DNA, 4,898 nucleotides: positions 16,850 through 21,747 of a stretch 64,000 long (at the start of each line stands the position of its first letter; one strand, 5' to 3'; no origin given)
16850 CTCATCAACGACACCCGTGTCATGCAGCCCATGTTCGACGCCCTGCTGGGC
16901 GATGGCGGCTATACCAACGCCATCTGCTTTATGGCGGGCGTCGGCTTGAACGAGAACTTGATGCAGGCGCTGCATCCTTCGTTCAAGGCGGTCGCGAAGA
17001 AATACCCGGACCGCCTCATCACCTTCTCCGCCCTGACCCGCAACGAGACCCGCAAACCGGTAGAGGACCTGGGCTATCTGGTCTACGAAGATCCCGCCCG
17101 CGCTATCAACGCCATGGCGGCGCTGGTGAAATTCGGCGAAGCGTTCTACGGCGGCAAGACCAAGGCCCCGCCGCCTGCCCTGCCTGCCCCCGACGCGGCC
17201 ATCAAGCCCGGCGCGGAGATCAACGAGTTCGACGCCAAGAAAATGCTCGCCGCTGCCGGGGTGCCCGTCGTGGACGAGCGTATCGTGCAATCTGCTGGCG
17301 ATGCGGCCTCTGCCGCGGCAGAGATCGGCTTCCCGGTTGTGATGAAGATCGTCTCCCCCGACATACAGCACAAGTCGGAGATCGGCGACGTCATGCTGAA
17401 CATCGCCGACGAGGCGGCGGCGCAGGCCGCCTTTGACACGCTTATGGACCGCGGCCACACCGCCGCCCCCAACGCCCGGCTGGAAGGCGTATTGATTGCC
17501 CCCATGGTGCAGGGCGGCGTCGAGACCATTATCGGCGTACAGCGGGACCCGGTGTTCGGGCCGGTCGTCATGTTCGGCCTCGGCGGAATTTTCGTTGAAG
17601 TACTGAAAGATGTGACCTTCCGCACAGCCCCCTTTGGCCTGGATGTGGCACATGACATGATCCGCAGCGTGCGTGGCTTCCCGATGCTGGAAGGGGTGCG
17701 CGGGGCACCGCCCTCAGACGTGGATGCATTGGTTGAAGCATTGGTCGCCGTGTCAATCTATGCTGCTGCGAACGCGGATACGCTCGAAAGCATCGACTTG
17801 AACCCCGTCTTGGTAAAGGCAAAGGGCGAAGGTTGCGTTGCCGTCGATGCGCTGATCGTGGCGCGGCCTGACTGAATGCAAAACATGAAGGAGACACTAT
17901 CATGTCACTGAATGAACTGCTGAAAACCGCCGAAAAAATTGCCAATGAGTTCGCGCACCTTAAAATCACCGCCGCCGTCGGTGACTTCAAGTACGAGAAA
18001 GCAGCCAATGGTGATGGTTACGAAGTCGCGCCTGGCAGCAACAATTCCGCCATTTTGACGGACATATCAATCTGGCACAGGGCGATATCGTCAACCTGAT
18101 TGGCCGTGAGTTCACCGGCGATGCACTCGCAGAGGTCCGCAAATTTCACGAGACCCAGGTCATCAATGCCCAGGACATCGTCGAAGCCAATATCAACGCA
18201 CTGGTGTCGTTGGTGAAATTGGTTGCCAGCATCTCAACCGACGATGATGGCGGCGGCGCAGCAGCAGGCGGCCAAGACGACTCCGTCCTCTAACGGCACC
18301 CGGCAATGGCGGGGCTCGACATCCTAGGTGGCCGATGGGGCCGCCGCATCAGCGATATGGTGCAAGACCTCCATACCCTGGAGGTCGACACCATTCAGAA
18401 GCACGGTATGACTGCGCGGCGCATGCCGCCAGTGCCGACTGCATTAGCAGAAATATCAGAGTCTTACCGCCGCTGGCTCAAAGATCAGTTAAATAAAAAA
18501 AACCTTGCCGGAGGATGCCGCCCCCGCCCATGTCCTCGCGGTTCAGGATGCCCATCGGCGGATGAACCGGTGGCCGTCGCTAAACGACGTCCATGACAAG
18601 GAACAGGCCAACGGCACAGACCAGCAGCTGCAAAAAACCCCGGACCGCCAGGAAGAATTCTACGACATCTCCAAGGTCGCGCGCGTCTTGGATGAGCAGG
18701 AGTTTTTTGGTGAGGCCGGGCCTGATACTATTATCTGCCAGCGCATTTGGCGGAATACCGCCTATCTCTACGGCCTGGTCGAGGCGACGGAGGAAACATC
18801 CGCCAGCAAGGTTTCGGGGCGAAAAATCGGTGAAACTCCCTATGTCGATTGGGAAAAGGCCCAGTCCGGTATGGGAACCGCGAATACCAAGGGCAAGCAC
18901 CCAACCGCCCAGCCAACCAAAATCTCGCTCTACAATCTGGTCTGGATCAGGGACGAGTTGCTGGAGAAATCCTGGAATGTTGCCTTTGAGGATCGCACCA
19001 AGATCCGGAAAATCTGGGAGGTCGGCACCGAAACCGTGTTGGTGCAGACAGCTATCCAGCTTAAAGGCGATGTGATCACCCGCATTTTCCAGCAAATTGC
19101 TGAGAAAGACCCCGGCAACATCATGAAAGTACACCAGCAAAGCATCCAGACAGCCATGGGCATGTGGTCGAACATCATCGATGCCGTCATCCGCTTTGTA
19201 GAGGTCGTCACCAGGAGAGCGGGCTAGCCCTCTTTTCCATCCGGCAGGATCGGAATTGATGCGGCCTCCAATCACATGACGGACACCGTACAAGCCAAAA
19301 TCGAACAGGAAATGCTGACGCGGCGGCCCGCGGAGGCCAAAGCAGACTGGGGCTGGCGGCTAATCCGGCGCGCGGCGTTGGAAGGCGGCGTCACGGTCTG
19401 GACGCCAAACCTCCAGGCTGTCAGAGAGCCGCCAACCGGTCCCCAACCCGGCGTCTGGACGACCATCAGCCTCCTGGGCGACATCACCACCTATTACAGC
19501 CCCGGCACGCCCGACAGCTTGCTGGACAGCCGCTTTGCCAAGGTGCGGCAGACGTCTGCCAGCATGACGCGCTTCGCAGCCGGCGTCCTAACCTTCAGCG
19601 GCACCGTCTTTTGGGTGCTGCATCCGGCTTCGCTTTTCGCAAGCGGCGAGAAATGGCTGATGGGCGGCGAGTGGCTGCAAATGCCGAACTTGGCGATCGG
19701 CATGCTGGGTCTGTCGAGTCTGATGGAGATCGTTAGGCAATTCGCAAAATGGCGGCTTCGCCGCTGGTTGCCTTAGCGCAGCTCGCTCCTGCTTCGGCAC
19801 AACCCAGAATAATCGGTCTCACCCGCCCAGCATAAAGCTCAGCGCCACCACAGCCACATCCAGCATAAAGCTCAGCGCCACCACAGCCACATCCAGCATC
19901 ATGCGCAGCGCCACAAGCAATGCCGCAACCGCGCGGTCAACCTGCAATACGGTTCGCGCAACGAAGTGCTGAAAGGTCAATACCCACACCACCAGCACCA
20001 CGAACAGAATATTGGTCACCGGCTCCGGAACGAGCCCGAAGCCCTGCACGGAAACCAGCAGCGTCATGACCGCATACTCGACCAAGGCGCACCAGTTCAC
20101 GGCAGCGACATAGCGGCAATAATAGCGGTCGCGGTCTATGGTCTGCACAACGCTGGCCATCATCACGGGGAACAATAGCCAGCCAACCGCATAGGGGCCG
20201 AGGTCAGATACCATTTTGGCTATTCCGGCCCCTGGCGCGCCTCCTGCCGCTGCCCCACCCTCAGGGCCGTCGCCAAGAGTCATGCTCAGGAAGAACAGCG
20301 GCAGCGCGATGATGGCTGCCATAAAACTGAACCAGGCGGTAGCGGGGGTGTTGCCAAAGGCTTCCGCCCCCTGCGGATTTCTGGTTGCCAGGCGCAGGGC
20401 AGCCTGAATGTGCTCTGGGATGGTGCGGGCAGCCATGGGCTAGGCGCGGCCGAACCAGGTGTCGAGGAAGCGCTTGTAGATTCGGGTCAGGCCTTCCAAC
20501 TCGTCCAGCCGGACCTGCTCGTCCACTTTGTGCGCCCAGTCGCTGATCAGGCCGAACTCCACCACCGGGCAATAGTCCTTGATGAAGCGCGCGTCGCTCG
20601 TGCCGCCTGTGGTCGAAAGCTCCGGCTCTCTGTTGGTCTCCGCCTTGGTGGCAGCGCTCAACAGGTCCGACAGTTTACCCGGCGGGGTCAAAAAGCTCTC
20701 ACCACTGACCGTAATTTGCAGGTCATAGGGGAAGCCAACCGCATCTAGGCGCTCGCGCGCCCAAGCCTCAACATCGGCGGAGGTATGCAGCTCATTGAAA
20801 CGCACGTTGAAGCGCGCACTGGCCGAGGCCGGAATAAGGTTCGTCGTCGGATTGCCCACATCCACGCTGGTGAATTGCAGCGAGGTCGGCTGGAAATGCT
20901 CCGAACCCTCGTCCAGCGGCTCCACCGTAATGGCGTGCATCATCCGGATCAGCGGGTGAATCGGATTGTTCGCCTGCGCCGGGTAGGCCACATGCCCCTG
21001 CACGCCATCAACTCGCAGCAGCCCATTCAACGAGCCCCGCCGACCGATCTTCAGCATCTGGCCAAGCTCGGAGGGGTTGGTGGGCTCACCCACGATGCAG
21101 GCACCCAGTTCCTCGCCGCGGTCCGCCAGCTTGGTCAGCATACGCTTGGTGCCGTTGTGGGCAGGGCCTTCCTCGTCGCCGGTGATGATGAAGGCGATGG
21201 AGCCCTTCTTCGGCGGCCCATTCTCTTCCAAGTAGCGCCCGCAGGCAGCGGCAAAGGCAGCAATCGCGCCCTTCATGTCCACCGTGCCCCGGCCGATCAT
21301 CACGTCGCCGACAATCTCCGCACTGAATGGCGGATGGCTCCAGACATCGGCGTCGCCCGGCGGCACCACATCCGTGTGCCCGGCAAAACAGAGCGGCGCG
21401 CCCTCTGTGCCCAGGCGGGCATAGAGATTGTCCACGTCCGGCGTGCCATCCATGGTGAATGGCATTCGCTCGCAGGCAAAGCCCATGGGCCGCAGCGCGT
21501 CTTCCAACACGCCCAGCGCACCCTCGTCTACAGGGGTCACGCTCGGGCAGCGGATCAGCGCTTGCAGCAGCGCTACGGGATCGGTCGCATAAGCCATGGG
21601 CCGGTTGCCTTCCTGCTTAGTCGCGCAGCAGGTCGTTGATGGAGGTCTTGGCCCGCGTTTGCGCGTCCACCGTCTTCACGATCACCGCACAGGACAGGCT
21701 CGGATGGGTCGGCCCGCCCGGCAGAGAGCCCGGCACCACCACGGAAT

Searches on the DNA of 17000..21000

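Call 89: search_rna_families(source=window, start=17000, end=21000, threshold=evalue, max_evalue=0.1)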
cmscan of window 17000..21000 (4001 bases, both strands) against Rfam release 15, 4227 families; matches with E-value up to 0.1: 0.
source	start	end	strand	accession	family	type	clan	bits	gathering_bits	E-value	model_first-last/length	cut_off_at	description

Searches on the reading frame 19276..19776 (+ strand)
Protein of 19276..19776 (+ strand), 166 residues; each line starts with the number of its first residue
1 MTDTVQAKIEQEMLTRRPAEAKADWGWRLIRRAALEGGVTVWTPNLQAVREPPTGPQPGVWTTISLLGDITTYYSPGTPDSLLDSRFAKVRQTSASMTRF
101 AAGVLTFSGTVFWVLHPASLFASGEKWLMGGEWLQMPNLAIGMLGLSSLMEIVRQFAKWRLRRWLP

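Call 7: search_protein_families(library=pfam, max_evalue=1, proteins=[window:19276-19773:+])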
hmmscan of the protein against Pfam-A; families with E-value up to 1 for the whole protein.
seq(166 aa): 0 families

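Call 8: search_protein_families(library=ncbifam, max_evalue=1, proteins=[window:19276-19773:+])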
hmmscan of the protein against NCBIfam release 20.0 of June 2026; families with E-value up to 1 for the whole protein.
seq(166 aa): 0 families

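Call 19: find_encoding_contigs(protein=window:19276-19776:+, flank=10000, max_places=6)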
Protein window:19276-19776:+ (166 aa): no gene with exactly this product is on record in the collection.

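Call 47: search_protein_families(library=padloc, max_evalue=1, proteins=[window:19276-19773:+])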
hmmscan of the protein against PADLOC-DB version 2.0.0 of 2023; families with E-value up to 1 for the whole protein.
window:19276-19773:+ (166 aa): 0 families

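Call 48: search_protein_families(library=phrogs, max_evalue=1, proteins=[window:19276-19773:+])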
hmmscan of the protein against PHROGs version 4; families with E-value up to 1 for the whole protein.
window:19276-19773:+ (166 aa): 0 families

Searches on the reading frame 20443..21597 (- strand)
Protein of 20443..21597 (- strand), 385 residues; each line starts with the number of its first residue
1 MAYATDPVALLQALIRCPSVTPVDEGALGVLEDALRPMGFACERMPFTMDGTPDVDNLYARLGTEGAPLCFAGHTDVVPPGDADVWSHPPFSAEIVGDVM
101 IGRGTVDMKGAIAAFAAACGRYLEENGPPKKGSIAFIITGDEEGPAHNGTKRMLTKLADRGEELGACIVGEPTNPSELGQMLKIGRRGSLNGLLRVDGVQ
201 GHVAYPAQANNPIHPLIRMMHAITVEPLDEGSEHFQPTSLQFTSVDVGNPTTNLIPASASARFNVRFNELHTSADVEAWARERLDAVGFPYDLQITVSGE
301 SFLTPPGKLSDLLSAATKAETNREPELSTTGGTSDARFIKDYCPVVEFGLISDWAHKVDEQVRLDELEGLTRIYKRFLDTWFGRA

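Call 61: list_cluster_members(proteins=[window:20443-21597:-, window:21620-22450:-, window:15761-17872:+, window:19276-19773:+])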
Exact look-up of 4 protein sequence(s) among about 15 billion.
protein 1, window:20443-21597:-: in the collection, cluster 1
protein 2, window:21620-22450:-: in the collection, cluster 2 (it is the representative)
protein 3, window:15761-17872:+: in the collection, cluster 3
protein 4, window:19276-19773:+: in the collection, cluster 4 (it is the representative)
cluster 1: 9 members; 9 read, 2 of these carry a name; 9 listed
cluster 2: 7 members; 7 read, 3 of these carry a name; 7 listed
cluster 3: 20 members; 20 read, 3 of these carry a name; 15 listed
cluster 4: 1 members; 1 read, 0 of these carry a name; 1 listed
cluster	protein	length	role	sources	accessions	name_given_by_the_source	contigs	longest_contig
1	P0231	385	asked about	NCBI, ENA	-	-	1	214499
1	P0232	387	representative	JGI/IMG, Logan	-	succinyl-diaminopimelate desuccinylase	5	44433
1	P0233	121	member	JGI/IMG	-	succinyl-diaminopimelate desuccinylase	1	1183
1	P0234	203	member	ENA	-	-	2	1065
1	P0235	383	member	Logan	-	-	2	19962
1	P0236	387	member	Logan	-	-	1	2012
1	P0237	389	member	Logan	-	-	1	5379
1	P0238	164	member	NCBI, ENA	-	-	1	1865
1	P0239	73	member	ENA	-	-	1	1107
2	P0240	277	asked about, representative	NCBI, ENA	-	-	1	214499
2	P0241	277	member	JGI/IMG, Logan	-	2,3,4,5-tetrahydropyridine-2-carboxylate N-succinyltransferase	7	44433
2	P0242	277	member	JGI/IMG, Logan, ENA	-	2,3,4,5-tetrahydropyridine-2,6-dicarboxylate N-succinyltransferase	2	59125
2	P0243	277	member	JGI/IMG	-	2,3,4,5-tetrahydropyridine-2,6-dicarboxylate N-succinyltransferase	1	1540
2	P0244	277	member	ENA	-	-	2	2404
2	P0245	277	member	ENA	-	-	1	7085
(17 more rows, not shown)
